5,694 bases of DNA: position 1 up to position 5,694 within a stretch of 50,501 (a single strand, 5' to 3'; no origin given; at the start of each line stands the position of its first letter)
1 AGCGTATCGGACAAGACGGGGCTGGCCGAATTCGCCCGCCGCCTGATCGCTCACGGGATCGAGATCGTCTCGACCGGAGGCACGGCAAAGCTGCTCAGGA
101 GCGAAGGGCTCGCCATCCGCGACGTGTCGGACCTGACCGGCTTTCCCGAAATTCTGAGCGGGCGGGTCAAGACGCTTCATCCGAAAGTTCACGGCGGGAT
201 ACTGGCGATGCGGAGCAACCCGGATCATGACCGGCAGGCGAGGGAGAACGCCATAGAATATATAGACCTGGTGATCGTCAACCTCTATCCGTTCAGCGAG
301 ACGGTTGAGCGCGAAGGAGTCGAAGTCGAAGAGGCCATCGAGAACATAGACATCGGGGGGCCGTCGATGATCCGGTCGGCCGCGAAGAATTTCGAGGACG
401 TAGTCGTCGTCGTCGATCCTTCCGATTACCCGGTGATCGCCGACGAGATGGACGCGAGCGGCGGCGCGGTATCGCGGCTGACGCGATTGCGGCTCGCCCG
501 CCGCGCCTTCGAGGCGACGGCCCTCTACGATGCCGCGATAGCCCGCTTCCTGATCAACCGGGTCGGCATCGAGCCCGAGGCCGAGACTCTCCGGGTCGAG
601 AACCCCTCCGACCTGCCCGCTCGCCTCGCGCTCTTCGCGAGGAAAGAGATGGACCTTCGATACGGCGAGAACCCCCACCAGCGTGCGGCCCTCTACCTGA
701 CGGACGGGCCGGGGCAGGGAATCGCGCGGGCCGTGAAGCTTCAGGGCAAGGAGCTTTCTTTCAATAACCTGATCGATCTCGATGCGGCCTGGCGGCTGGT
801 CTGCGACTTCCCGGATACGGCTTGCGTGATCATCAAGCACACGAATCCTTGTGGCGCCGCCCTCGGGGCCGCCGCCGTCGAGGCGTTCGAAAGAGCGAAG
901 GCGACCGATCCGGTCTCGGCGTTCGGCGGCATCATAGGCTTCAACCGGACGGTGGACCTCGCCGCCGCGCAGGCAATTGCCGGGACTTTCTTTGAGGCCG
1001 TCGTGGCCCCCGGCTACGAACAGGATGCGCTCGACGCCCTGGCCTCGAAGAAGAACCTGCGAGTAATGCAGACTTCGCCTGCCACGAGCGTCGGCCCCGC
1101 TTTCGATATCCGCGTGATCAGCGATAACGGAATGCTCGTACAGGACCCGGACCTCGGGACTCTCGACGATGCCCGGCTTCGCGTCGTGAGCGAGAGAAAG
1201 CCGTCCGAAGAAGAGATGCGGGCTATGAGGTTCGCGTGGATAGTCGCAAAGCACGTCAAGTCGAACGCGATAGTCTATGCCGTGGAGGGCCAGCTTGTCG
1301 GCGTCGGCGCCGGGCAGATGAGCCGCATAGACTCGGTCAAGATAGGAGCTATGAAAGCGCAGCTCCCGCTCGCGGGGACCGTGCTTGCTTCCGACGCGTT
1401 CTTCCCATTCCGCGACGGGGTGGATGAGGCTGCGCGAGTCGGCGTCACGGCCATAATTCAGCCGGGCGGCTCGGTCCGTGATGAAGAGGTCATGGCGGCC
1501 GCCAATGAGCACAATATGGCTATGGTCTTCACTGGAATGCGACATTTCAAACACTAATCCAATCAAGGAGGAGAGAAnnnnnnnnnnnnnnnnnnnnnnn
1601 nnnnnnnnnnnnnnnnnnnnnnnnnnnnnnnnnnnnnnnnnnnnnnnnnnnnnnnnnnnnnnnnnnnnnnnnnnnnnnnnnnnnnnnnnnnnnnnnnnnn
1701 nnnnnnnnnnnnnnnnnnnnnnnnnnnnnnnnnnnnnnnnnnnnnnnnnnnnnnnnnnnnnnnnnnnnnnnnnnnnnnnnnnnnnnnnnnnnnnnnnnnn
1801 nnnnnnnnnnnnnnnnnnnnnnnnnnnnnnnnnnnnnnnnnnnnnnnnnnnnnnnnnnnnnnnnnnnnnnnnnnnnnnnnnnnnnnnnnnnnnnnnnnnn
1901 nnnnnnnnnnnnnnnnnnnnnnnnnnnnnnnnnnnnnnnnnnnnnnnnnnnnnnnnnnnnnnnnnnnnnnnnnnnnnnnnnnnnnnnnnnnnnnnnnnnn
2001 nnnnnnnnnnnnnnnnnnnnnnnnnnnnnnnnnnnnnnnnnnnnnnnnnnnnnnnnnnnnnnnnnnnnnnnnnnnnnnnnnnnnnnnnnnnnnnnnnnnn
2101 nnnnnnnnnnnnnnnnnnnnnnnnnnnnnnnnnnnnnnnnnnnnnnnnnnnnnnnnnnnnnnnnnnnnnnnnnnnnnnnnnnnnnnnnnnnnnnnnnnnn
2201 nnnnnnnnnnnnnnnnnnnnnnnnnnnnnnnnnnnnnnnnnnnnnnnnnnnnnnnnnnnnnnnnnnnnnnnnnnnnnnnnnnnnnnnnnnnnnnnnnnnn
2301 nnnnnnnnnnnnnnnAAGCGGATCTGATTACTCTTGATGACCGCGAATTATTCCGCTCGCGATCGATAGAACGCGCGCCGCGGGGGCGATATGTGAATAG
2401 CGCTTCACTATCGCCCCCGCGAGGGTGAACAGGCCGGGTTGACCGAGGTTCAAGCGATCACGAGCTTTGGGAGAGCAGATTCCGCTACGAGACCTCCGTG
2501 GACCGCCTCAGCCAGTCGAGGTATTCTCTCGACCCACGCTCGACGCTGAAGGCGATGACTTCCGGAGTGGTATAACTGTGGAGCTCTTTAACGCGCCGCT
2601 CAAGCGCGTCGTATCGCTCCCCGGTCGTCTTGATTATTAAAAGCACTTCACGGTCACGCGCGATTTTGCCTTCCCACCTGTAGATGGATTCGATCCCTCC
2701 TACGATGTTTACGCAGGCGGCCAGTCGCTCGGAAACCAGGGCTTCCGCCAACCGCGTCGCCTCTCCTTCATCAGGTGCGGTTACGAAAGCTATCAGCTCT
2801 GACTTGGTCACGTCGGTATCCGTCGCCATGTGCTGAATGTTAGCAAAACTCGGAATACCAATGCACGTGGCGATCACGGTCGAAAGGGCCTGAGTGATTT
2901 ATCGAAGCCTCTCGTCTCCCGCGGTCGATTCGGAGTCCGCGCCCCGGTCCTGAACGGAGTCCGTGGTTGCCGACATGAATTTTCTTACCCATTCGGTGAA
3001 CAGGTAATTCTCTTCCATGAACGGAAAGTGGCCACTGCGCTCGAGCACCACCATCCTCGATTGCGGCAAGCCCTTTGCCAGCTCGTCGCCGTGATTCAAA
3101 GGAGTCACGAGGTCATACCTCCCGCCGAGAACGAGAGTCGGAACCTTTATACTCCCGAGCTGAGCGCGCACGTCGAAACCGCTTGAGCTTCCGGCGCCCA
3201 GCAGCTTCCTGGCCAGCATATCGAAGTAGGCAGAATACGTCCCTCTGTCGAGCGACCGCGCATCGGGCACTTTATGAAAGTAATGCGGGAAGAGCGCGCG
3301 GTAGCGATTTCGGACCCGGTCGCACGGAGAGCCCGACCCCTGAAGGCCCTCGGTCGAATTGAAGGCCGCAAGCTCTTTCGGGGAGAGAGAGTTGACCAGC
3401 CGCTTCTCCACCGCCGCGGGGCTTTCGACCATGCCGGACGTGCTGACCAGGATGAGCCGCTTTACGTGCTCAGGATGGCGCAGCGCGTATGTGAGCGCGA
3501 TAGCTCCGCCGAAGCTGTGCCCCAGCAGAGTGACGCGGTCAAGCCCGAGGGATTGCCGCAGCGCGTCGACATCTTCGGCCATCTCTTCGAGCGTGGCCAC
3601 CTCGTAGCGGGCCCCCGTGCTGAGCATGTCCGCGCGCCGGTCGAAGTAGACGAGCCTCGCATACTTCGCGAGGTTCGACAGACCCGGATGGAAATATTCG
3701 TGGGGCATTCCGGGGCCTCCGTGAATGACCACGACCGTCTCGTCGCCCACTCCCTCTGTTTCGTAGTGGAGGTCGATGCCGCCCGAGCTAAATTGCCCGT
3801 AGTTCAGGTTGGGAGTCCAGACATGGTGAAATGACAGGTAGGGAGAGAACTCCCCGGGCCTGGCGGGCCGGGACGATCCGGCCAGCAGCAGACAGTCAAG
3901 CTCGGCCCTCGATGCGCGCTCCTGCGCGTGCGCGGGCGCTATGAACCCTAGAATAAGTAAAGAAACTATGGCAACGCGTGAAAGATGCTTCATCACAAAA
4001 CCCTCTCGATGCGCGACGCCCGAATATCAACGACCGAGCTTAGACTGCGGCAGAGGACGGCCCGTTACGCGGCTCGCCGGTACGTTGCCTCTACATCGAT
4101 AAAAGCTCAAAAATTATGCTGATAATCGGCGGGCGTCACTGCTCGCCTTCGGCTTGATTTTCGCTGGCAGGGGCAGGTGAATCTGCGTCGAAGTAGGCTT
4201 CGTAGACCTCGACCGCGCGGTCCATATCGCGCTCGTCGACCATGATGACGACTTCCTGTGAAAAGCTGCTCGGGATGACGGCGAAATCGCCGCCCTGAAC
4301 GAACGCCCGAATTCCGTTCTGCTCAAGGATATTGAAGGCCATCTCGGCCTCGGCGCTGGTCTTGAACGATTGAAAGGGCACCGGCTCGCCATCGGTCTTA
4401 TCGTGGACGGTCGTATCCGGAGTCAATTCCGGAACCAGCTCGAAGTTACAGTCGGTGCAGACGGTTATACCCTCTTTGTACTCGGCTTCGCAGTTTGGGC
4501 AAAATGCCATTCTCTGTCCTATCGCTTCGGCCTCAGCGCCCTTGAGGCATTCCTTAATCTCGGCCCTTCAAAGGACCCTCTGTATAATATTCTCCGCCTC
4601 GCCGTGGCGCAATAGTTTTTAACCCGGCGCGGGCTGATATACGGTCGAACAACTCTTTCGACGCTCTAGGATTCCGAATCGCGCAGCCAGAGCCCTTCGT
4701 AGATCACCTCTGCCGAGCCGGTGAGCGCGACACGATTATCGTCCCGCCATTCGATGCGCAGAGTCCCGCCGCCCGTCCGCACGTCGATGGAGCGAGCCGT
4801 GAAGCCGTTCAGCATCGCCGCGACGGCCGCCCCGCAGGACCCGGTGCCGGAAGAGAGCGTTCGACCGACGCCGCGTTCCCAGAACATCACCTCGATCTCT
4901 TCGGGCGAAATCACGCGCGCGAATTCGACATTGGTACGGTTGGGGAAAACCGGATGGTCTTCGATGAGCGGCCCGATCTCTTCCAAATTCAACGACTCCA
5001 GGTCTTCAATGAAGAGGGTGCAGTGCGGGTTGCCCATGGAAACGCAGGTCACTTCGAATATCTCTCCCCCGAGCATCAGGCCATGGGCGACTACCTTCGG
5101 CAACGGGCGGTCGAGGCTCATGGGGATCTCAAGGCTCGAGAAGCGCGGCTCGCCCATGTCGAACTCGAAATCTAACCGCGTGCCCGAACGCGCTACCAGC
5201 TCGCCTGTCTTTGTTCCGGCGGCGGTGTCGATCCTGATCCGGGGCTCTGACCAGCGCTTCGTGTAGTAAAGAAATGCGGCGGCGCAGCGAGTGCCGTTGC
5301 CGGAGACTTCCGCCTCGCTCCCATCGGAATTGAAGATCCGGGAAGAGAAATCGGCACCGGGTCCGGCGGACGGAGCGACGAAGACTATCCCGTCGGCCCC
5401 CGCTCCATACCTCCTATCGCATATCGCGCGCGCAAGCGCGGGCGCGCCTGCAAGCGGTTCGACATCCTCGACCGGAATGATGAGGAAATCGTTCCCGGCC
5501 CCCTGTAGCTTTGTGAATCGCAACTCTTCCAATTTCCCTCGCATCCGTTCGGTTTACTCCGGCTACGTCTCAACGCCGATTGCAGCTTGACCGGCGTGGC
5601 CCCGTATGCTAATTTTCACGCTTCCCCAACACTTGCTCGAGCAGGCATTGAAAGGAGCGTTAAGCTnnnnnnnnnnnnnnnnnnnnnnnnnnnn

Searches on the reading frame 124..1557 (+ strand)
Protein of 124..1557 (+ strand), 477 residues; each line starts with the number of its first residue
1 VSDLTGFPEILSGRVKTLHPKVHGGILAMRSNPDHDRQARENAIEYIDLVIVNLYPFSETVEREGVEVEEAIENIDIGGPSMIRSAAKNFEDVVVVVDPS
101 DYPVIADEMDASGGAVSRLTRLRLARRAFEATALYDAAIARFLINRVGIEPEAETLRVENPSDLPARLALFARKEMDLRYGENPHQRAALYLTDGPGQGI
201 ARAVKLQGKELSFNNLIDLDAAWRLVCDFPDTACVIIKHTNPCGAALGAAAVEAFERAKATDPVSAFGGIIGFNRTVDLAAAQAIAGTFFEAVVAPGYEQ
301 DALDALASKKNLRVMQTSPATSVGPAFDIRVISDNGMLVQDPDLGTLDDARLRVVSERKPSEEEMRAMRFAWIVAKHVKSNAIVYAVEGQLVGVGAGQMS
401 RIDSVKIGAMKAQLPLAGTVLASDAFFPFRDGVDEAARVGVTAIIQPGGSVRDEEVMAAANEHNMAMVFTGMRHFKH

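Call 12: search_protein_families(library=pfam, proteins=[window:124-1557:+], max_evalue=0.001)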
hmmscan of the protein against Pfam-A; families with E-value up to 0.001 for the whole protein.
window:124-1557:+ (477 aa): 2 families
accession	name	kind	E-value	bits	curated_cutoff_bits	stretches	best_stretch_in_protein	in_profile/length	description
PF01808.24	AICARFT_IMPCHas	-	6.4e-115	384.3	25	1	86-410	1-310/311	AICARFT/IMPCHase bienzyme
PF02142.27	MGS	-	1.4e-08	35.2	24.1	1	2-80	37-93/94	MGS-like domain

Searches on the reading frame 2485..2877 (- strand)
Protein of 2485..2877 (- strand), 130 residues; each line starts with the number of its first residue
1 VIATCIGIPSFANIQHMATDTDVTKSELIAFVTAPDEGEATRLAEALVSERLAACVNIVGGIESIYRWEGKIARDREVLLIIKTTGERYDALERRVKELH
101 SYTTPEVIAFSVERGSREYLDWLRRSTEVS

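Call 12: search_protein_families(library=pfam, proteins=[window:2485-2877:-], max_evalue=0.001)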
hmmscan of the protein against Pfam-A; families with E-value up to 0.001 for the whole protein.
window:2485-2877:- (130 aa): 1 family
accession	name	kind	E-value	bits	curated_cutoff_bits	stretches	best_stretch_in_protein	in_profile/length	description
PF03091.20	CutA1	-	8.6e-39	131.8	22.4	1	29-125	2-98/99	CutA1 divalent ion tolerance protein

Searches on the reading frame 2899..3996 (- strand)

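Call 12: search_protein_families(library=pfam, proteins=[window:2899-3996:-], max_evalue=0.001)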
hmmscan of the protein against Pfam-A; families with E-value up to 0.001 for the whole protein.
window:2899-3996:- (365 aa): 8 families
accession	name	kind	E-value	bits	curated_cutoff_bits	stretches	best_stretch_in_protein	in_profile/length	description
PF00561.26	Abhydrolase_1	-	2.1e-33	116.5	25.8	1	87-329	2-244/245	alpha/beta hydrolase fold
PF12697.13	Abhydrolase_6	-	4.6e-17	63.9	26.3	1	88-329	1-210/217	Alpha/beta hydrolase family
PF12146.15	Hydrolase_4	-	2.3e-16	60.3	27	1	86-193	5-116/239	Serine aminopeptidase, S33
PF03096.20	Ndr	-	5.3e-07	29.1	23.3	1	130-193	76-139/283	Ndr family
PF00756.26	Esterase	-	5.8e-06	26.7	22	1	130-185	93-147/251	Putative esterase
PF08386.16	Abhydrolase_4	-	6.9e-06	26.6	21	1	284-341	34-91/103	TAP-like protein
PF06821.19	Ser_hydrolase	-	4.7e-05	23.8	22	0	153-196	55-100/172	Serine hydrolase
PF00975.26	Thioesterase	-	0.00017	22.3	26.4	1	131-174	43-87/226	Thioesterase domain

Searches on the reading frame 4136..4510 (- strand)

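Call 12: search_protein_families(library=pfam, proteins=[window:4136-4510:-], max_evalue=0.001)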
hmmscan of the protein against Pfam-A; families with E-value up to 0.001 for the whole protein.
window:4136-4510:- (124 aa): 1 family
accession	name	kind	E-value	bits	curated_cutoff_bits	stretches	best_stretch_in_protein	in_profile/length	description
PF09413.15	DUF2007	-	1.2e-07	32.2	25.7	1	52-102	10-61/66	Putative prokaryotic signal transducing protein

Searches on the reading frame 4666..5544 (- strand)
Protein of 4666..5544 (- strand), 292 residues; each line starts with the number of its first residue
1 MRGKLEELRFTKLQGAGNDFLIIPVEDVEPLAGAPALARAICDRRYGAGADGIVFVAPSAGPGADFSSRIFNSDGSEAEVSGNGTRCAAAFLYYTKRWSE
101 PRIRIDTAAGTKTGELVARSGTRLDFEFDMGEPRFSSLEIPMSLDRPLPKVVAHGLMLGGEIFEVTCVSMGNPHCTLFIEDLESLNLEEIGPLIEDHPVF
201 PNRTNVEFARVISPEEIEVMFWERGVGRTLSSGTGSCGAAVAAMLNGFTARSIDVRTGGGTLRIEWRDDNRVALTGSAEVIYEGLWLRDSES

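Call 12: search_protein_families(library=pfam, proteins=[window:4666-5544:-], max_evalue=0.001)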
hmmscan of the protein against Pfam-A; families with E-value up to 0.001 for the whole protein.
window:4666-5544:- (292 aa): 1 family
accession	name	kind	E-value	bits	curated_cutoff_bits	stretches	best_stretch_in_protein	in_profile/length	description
PF01678.24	DAP_epimerase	-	4.8e-52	175.6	34.7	2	167-279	2-119/121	Diaminopimelate epimerase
